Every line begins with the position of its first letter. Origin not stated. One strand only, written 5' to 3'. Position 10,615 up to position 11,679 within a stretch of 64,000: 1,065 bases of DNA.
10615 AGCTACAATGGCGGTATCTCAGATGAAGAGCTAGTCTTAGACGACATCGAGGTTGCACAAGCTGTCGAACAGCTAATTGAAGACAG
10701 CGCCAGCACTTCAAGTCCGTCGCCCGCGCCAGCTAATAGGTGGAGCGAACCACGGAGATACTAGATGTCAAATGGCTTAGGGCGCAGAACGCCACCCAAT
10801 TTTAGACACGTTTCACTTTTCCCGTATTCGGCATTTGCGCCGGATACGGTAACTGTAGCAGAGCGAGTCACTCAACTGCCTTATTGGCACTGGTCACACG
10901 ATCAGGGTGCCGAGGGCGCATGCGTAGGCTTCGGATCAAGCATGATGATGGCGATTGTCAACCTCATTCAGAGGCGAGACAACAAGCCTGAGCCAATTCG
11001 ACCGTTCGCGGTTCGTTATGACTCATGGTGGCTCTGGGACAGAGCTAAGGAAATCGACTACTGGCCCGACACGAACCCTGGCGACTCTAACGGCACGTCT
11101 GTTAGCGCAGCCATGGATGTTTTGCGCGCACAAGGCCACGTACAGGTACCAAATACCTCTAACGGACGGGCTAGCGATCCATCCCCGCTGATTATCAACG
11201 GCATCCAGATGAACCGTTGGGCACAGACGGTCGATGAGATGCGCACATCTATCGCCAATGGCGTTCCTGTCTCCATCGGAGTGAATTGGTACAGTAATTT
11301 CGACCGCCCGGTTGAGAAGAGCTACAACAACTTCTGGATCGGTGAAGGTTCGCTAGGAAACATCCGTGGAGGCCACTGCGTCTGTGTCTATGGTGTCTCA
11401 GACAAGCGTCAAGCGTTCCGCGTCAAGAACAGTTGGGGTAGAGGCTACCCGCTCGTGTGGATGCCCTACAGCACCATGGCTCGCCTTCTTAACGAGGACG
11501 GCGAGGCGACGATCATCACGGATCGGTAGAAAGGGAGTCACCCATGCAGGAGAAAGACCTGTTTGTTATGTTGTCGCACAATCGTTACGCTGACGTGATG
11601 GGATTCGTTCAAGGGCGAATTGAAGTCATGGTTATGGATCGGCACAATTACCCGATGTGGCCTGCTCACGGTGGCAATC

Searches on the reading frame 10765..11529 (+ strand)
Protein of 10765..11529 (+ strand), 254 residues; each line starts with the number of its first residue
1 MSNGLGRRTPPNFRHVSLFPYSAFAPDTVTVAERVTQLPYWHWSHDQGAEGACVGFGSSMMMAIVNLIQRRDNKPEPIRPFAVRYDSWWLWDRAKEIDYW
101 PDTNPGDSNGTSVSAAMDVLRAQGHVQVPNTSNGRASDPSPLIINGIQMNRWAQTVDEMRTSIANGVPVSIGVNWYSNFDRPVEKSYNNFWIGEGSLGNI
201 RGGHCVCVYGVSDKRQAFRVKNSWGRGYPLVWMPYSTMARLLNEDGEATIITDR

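Call 10: search_protein_families(library=phrogs, proteins=[window:10765-11529:+], max_evalue=0.001)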
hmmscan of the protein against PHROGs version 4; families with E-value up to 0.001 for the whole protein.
window:10765-11529:+ (254 aa): 1 family
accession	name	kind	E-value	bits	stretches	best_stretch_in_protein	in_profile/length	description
phrog_16701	-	other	4e-23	83.1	1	43-252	39-230/234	peptidase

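Call 78: search_protein_families(library=pfam, proteins=[window:10765-11529:+], max_evalue=0.001)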
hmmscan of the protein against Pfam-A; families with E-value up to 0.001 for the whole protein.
window:10765-11529:+ (254 aa): 0 families
